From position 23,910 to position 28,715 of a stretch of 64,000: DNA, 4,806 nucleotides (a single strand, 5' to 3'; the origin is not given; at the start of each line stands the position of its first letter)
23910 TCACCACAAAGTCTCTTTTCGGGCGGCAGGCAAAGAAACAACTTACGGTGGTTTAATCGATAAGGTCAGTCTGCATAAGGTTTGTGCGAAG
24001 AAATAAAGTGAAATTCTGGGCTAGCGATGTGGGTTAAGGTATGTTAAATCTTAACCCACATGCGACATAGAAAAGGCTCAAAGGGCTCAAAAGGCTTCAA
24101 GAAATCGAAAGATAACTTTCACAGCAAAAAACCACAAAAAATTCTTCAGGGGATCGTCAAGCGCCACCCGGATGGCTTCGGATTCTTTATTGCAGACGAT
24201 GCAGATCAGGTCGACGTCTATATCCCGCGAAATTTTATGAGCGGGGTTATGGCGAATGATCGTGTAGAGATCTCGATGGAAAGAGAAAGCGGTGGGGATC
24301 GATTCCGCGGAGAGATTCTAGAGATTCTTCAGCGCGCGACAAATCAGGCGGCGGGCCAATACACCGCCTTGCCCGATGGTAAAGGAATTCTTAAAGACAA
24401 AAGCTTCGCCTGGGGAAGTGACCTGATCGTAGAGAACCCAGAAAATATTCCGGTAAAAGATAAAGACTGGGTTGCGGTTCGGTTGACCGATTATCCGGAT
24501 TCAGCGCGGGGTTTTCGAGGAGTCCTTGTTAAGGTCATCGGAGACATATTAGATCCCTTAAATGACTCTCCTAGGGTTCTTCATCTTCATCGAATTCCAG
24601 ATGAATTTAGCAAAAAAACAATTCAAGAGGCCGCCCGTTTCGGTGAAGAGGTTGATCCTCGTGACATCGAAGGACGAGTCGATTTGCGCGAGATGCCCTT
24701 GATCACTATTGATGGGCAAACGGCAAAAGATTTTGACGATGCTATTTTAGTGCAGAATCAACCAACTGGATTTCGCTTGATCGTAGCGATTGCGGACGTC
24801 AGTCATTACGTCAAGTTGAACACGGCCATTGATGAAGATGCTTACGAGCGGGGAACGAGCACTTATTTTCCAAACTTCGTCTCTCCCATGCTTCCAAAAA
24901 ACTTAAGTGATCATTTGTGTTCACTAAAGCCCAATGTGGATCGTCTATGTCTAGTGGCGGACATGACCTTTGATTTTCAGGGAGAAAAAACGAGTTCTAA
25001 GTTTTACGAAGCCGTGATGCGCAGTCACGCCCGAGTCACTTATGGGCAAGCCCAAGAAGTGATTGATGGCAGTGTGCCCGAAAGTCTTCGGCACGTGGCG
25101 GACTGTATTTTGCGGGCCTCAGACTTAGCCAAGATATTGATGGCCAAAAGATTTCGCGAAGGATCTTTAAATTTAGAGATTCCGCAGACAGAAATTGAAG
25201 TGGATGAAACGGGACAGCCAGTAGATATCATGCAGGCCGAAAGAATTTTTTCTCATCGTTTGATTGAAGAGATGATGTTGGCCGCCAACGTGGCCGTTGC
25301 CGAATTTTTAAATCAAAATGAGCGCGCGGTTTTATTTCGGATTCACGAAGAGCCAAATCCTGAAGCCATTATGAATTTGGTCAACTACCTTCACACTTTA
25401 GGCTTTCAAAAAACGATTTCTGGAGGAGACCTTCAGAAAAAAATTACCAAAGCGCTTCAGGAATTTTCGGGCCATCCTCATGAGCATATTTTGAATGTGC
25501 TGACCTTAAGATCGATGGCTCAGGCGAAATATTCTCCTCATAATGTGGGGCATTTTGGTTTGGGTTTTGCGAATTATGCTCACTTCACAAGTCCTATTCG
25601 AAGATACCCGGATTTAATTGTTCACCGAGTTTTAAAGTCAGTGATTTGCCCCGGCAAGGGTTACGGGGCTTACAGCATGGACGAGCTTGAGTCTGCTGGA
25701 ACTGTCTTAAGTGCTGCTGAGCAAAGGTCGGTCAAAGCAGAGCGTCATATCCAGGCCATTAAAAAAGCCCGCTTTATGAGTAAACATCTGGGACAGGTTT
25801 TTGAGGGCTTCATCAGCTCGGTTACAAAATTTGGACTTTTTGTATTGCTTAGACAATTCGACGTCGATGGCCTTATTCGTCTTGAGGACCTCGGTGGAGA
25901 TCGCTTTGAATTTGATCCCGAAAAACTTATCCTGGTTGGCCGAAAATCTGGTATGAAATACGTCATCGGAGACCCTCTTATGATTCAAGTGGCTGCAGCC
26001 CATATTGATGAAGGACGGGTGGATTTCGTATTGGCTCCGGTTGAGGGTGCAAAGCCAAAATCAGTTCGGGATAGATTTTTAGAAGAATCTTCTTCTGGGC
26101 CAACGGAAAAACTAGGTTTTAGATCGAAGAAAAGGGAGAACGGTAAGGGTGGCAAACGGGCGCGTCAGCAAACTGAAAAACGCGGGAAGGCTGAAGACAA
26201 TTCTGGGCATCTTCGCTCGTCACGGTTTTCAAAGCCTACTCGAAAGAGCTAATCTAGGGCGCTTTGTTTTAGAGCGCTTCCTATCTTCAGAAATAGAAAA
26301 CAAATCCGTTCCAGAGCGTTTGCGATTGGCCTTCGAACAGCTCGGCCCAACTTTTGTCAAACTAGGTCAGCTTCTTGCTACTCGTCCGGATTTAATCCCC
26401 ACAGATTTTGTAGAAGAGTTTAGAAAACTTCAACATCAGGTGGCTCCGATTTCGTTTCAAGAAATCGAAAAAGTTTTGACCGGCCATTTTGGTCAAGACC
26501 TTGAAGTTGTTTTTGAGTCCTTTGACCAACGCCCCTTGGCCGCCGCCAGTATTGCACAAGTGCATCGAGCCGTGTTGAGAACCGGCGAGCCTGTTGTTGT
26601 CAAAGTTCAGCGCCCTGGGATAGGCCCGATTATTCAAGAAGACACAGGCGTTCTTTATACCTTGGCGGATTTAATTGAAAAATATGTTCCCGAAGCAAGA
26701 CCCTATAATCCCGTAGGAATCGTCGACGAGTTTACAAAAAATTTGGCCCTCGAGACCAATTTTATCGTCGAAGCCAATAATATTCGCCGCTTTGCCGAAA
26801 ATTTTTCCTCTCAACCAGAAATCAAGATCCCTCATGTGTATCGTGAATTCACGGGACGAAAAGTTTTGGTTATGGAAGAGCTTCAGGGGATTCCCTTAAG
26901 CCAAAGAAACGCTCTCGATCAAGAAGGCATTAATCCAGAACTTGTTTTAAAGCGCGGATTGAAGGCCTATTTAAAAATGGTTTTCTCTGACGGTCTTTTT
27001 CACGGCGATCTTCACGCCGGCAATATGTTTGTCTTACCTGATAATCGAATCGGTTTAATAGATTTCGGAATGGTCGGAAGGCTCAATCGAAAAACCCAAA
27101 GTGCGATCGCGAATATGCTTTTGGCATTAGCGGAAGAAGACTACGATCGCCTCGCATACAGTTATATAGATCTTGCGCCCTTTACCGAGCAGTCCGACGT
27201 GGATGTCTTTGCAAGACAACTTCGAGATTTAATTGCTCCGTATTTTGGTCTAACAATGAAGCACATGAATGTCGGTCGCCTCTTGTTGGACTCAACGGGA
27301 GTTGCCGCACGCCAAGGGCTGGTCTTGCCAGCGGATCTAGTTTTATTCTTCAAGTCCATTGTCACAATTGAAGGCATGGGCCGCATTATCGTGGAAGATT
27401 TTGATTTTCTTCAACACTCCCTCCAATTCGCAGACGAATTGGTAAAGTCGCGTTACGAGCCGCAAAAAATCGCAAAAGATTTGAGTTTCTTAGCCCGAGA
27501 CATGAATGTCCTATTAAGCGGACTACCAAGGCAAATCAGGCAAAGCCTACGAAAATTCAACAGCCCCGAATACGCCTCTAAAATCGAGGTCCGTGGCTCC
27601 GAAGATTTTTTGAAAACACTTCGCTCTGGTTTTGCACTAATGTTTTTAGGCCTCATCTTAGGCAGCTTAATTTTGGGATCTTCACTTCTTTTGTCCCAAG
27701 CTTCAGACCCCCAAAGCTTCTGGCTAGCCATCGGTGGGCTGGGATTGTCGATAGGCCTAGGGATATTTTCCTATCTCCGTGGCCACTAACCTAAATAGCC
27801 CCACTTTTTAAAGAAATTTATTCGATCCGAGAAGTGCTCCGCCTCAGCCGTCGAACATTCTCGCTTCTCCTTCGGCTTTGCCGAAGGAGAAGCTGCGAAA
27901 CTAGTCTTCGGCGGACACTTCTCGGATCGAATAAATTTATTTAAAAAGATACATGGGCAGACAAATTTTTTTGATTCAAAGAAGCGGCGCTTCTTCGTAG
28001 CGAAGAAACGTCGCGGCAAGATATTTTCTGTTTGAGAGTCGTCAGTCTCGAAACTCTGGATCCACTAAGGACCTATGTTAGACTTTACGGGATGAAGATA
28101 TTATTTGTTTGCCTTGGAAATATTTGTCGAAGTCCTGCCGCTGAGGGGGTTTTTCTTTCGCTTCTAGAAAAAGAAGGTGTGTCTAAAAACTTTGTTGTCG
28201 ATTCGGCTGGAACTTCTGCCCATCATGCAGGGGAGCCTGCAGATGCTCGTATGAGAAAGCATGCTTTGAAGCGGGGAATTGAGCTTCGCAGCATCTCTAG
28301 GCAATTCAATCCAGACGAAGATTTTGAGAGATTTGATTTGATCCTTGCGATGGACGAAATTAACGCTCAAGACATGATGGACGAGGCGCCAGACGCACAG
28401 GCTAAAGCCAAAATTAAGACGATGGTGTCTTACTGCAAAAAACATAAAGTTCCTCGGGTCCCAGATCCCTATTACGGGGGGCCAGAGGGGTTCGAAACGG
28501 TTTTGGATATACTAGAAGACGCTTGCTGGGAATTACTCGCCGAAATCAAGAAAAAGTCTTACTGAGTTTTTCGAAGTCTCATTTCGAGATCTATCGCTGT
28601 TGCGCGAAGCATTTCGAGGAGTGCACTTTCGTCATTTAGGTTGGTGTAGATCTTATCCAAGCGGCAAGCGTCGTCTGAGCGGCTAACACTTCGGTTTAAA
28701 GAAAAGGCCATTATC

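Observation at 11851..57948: Family of five structured palindromic elements with an invariant asymmetric core, each placed just after a stop codon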

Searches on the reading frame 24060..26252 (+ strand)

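Call 23: search_protein_families(library=ncbifam, proteins=[window:24060-26252:+])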
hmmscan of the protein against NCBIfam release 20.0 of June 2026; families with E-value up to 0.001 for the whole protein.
window:24060-26252:+ (730 aa): 8 families
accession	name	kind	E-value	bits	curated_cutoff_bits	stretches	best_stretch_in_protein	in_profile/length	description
TIGR02063.1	RNase_R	equivalog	4.4e-211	702.9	597.85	1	14-658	54-709/711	ribonuclease R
TIGR00358.1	3_prime_RNase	superfamily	3.5e-172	574.1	368.6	1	25-657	13-655/657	VacB/RNase II family 3'-5' exoribonuclease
NF008648.0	PRK11642.1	equivalog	5.4e-137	458.3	982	1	28-713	84-781/813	ribonuclease R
NF003455.0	PRK05054.1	equivalog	2.8e-75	253.8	542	1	16-646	11-631/645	exoribonuclease II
TIGR02062.1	RNase_B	equivalog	4.6e-65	219.9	641.9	1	17-624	12-613/646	exoribonuclease II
TIGR00448.1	rpoE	equivalog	1.3e-05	24.9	124.2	1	572-649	76-151/179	DNA-directed RNA polymerase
NF006333.0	PRK08563.1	equivalog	5.3e-05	22.9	143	1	577-652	81-154/188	DNA-directed RNA polymerase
NF004952.0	PRK06299.1-2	equivalog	0.00017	20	524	1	567-629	208-267/580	30S ribosomal protein S1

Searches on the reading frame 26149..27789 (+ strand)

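Call 18: search_protein_families(library=pfam, proteins=[window:26149-27789:+])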
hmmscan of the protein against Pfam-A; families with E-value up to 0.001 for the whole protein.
window:26149-27789:+ (546 aa): 3 families
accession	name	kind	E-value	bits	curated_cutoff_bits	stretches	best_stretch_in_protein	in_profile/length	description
PF03109.22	ABC1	-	3.7e-78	262.5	22.9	1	93-336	1-241/244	ABC1 atypical kinase-like domain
PF01636.29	APH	-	2e-06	28.2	23.2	1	277-310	164-198/239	Phosphotransferase enzyme family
PF01163.29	RIO1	-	5.6e-05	23.3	22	1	224-307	69-149/187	RIO domain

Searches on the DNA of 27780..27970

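Call 9: search_rna_families(source=window, start=27780, end=27970, threshold=evalue, max_evalue=10, show_alignments=3)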
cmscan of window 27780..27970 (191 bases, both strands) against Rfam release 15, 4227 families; matches with E-value up to 10: 8.
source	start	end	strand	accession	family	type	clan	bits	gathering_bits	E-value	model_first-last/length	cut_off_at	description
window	27841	27918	-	RF03392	mir-3943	Gene; miRNA;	-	24.5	69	0.1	1-84/84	no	mir-3943 microRNA precursor family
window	27780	27904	+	RF02099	rivX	Gene; sRNA;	-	19.9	100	0.0023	115-248/248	5'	rivX sRNA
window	27853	27904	-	RF01923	mir-711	Gene; miRNA;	-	15.4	68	1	1-69/69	no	mir-711 microRNA precursor family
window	27839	27920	-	RF00984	mir-576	Gene; miRNA;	-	15.2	99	1.3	1-90/90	no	mir-576 microRNA precursor family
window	27848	27914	+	RF02021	mir-3179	Gene; miRNA;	-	14.9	90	2.9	1-84/84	no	mir-3179 microRNA precursor family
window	27838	27915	-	RF02965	CyVA-1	Gene; sRNA;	-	14.3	41.4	1.3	1-77/77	no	CyVA-1 RNA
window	27805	27945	-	RF04153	MIR856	Gene; miRNA;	-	12.3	297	0.5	52-212/258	no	MIR856 microRNA precursor family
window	27864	27892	+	RF00798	mir-49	Gene; miRNA;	-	12.3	60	9.3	1-74/74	no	mir-49 microRNA precursor family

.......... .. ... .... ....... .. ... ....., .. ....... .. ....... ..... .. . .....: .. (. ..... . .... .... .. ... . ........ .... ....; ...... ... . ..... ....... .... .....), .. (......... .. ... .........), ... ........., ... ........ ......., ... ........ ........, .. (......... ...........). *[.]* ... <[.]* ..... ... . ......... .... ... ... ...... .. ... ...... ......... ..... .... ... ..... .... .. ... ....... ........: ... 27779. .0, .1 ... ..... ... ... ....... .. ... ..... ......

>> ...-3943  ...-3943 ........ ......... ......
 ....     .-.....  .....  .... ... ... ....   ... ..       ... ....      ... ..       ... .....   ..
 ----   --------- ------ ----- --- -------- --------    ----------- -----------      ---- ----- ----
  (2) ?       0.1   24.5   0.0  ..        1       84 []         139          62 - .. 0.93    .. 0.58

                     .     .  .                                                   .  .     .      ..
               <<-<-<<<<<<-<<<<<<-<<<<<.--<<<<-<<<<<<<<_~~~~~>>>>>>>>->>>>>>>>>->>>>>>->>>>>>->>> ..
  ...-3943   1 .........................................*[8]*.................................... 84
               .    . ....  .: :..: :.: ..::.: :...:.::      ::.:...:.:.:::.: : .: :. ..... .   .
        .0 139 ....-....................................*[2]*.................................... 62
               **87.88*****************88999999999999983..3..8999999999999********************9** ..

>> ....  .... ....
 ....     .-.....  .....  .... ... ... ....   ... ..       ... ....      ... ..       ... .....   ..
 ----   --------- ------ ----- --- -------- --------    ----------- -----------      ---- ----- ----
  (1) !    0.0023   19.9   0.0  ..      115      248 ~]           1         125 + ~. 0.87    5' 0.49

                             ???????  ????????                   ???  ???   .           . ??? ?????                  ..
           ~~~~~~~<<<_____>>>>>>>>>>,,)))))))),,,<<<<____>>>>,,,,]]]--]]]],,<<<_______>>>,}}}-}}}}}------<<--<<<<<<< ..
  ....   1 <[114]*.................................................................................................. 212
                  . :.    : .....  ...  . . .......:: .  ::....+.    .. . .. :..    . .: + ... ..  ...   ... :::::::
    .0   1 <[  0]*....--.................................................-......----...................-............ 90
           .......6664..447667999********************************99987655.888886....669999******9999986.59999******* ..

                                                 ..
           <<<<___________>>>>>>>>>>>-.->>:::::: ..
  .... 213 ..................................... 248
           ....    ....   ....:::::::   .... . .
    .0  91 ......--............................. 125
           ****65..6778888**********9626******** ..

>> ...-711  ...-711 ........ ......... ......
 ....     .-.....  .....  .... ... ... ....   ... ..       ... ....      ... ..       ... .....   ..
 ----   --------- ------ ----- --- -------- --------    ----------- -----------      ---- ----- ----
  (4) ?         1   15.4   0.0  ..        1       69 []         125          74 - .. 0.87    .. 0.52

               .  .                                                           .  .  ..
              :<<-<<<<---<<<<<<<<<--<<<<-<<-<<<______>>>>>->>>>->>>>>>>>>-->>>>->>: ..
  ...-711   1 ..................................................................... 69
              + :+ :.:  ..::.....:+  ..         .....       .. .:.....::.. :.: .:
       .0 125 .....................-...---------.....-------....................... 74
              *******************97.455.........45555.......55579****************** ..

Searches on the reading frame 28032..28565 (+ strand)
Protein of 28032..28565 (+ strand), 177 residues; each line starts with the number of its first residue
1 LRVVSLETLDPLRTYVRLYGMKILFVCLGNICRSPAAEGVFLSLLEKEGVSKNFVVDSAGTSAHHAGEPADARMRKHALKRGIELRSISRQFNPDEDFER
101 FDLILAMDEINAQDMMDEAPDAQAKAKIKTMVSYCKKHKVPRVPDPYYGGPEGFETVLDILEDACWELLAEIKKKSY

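Call 18: search_protein_families(library=pfam, proteins=[window:28032-28565:+])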
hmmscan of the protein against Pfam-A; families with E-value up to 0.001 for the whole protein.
window:28032-28565:+ (177 aa): 1 family
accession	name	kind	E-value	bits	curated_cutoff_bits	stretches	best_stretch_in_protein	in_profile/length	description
PF01451.26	LMWPc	-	6.8e-38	130.6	23.2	1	23-169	1-144/144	Low molecular weight phosphotyrosine protein phosphatase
